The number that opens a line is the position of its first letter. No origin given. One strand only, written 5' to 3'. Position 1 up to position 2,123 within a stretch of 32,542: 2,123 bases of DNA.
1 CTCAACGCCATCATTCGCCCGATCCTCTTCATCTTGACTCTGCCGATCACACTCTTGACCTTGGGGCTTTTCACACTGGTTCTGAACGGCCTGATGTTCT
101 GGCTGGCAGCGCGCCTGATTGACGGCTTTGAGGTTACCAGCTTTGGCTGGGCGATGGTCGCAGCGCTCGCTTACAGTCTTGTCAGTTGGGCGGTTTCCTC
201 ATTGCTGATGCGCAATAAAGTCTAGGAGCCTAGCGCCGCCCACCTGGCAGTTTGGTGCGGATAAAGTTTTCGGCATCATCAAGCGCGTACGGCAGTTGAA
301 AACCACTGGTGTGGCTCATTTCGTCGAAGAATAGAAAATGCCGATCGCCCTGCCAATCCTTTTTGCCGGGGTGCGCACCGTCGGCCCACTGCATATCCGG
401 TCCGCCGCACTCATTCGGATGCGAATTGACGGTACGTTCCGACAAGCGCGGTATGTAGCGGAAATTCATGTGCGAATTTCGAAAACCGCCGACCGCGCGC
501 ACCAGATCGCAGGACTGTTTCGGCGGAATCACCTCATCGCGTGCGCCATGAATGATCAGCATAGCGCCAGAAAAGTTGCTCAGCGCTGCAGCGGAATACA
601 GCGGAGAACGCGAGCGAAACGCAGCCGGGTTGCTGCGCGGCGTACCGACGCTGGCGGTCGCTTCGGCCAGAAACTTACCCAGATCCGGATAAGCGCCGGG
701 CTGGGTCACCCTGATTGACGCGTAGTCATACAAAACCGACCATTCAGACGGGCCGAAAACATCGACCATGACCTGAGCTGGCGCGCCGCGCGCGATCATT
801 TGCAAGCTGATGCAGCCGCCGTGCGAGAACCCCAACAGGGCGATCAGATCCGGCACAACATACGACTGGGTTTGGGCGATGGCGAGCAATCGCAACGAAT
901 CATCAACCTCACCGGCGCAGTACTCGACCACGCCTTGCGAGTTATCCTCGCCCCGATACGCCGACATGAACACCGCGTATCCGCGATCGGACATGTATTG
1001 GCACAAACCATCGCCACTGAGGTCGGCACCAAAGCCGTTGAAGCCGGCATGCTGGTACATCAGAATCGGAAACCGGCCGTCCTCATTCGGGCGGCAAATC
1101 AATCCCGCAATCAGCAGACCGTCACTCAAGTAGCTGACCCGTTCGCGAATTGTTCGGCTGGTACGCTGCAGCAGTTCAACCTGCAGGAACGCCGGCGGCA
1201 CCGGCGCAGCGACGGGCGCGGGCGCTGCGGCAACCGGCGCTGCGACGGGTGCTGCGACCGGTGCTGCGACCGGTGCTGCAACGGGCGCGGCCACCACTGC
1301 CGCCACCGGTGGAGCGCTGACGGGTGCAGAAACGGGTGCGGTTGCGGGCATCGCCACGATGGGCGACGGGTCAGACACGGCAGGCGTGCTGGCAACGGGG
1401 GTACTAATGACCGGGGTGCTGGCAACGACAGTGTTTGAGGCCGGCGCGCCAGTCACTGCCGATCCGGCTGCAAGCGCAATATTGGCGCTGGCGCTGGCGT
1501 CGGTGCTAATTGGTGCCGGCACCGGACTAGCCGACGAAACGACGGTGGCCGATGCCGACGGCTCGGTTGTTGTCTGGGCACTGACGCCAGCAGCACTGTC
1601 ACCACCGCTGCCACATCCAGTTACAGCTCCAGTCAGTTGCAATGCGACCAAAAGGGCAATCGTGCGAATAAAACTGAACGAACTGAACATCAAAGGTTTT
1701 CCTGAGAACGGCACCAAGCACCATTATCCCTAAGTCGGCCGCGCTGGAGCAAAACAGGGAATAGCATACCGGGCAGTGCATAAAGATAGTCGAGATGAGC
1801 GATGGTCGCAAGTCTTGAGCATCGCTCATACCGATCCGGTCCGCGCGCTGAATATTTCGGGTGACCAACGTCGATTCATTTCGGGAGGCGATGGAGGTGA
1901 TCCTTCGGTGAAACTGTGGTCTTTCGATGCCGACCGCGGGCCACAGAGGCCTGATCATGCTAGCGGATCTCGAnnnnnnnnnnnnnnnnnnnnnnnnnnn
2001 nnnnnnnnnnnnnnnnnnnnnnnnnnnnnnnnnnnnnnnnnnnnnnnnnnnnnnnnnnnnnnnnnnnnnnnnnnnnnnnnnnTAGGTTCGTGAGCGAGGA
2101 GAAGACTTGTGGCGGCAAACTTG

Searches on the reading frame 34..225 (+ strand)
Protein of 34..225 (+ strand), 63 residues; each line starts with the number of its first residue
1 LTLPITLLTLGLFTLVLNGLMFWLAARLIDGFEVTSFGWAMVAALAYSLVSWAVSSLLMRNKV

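Call 83: search_protein_families(library=pfam, proteins=[window:34-225:+], max_evalue=0.01)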
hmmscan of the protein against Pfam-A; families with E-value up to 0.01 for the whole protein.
window:34-225:+ (63 aa): 1 family
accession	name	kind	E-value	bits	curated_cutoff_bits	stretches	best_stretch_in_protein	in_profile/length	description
PF04020.18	Phage_holin_4_2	-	2.8e-17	63.7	28.8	1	1-52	53-104/105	Mycobacterial 4 TMS phage holin, superfamily IV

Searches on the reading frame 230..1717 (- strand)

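Call 19: search_protein_families(library=pfam, proteins=[window:230-1717:-], max_evalue=0.001)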
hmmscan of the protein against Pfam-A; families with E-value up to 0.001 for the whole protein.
window:230-1717:- (495 aa): 5 families
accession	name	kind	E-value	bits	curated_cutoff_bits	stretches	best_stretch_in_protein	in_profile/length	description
PF00326.27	Peptidase_S9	-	5.3e-11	42.8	22.6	1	240-409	8-170/213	Prolyl oligopeptidase family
PF02129.25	Peptidase_S15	-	1.4e-09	38.5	23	1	199-328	1-134/262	X-Pro dipeptidyl-peptidase (S15 family)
PF12146.15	Hydrolase_4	-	2.6e-07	30.6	27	0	237-313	22-99/239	Serine aminopeptidase, S33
PF20434.5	BD-FAE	-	2.8e-06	27.5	26.8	1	239-407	40-213/215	BD-FAE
PF03959.19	FSH1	-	0.00074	19.7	21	0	293-409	104-186/211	Serine hydrolase (FSH1)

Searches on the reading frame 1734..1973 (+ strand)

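Call 83: search_protein_families(library=pfam, proteins=[window:1734-1973:+], max_evalue=0.01)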
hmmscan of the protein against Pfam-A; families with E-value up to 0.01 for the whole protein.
window:1734-1973:+ (80 aa): 1 family
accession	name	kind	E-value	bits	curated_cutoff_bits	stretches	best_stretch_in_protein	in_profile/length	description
PF00400.38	WD40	-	9e-05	23.3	27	1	29-63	6-39/39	WD domain, G-beta repeat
